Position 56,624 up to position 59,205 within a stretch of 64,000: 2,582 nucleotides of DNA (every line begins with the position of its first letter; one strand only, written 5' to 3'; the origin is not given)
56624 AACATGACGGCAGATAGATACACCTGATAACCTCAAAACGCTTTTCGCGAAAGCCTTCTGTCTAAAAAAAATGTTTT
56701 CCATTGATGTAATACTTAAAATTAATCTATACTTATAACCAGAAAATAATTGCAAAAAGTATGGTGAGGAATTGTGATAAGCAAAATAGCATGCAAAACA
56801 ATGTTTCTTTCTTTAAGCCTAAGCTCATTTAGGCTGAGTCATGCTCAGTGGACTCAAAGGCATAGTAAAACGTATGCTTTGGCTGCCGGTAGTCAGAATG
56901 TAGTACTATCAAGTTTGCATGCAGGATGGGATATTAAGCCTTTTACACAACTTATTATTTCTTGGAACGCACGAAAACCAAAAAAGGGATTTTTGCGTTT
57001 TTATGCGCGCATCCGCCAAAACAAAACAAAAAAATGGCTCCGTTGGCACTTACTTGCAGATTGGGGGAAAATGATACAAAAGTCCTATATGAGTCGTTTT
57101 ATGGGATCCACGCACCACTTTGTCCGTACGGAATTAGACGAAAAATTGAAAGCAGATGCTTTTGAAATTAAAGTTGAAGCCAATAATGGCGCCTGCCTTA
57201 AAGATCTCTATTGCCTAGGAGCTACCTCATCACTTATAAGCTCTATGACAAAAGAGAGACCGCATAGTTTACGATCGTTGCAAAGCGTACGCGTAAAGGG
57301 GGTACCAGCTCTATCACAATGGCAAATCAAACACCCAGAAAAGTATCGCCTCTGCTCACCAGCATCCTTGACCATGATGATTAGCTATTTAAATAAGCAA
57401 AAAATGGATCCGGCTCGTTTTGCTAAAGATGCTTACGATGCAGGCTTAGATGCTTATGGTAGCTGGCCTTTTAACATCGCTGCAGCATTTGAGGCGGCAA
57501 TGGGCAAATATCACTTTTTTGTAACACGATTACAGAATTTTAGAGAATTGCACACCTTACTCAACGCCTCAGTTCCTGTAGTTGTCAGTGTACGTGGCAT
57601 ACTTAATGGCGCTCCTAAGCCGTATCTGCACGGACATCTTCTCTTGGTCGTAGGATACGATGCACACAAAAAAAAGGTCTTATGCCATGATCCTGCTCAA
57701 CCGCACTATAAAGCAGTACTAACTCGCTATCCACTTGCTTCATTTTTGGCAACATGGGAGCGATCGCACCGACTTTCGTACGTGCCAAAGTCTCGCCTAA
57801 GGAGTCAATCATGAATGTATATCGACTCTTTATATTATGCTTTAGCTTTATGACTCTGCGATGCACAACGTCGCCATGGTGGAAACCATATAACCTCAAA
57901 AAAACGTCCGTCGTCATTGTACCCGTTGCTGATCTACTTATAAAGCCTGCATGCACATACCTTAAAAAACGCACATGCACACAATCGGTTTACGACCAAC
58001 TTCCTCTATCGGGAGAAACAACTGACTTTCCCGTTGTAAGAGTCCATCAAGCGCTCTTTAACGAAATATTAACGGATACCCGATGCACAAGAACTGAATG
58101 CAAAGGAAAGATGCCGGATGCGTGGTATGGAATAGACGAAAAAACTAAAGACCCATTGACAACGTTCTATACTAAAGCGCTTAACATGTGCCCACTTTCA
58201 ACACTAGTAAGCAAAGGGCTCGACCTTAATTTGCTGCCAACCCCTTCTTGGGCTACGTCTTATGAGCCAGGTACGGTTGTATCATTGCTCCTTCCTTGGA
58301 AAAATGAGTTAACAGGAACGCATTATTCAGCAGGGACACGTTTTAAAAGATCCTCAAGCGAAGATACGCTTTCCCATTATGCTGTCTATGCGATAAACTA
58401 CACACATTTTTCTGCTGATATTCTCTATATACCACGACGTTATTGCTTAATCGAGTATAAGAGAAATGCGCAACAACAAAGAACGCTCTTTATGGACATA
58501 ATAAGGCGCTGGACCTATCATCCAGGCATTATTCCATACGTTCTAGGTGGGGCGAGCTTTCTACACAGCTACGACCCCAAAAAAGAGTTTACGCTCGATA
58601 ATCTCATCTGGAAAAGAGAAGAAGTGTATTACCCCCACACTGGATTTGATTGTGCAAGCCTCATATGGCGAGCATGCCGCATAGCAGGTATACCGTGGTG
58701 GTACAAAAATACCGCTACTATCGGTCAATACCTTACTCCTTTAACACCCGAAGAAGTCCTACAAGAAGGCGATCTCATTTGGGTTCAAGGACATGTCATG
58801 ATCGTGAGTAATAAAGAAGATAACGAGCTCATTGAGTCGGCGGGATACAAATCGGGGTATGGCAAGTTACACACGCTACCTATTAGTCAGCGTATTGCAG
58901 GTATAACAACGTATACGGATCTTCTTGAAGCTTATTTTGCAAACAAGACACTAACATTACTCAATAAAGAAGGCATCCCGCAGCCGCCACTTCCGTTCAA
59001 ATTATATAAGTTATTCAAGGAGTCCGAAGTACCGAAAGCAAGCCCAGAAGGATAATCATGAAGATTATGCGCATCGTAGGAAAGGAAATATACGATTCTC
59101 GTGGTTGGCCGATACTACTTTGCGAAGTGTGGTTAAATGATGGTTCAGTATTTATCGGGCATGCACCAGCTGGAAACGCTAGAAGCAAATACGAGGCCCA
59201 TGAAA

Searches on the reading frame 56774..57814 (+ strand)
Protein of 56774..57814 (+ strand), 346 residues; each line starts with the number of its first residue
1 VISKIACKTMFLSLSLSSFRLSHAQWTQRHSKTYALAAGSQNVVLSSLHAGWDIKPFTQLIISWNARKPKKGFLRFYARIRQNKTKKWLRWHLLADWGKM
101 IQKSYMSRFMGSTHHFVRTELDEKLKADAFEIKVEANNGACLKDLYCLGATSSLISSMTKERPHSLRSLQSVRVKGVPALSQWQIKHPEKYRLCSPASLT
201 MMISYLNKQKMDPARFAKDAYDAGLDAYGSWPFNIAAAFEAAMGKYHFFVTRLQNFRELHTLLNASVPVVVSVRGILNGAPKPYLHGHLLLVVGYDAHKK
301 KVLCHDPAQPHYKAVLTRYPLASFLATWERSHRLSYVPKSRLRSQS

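Call 3: search_protein_families(library=pfam, proteins=[window:56774-57814:+], max_evalue=0.01)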
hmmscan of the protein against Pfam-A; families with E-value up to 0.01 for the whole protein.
window:56774-57814:+ (346 aa): 3 families
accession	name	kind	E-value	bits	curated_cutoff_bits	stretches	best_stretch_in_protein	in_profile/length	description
PF13529.12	Peptidase_C39_2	-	4.4e-20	73.1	24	1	176-308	2-143/143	Peptidase_C39 like family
PF12385.14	Peptidase_C70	-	0.00012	22.4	19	1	184-313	14-130/141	Papain-like cysteine protease AvrRpt2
PF09778.15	Guanylate_cyc_2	-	0.0037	17.1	28.1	1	268-310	145-185/212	Guanylylate cyclase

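Call 4: search_protein_families(library=ncbifam, proteins=[window:56774-57814:+], max_evalue=0.01)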
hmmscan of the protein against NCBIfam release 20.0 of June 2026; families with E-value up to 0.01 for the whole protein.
window:56774-57814:+ (346 aa): 1 family
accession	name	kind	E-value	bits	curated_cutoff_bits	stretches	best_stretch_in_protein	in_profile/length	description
NF033920.0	C39_PA2778_fam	equivalog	3.3e-07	30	150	1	187-336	8-142/255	PA2778 family cysteine peptidase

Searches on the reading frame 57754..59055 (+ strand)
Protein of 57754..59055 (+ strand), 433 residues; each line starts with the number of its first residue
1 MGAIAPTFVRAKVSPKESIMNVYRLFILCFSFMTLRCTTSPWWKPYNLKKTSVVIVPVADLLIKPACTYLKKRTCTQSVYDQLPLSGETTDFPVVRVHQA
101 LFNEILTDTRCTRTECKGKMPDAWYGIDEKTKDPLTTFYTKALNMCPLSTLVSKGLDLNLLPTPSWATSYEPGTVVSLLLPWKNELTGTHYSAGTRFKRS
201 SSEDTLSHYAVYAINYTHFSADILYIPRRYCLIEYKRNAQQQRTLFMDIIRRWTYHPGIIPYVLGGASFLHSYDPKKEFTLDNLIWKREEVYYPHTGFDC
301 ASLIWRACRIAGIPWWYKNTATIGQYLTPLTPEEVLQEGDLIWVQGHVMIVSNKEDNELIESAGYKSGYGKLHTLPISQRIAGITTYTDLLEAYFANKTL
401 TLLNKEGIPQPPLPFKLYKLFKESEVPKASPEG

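Call 3: search_protein_families(library=pfam, proteins=[window:57754-59055:+], max_evalue=0.01)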
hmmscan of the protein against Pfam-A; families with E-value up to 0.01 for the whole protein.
window:57754-59055:+ (433 aa): 0 families

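Call 4: search_protein_families(library=ncbifam, proteins=[window:57754-59055:+], max_evalue=0.01)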
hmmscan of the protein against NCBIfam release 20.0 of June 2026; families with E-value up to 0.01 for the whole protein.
window:57754-59055:+ (433 aa): 0 families

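Call 43: search_solved_structures(query=window:57754-59055:+, max_evalue=1)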
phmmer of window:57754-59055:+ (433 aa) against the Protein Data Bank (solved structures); distinct sequences matched with E-value up to 1: 0.
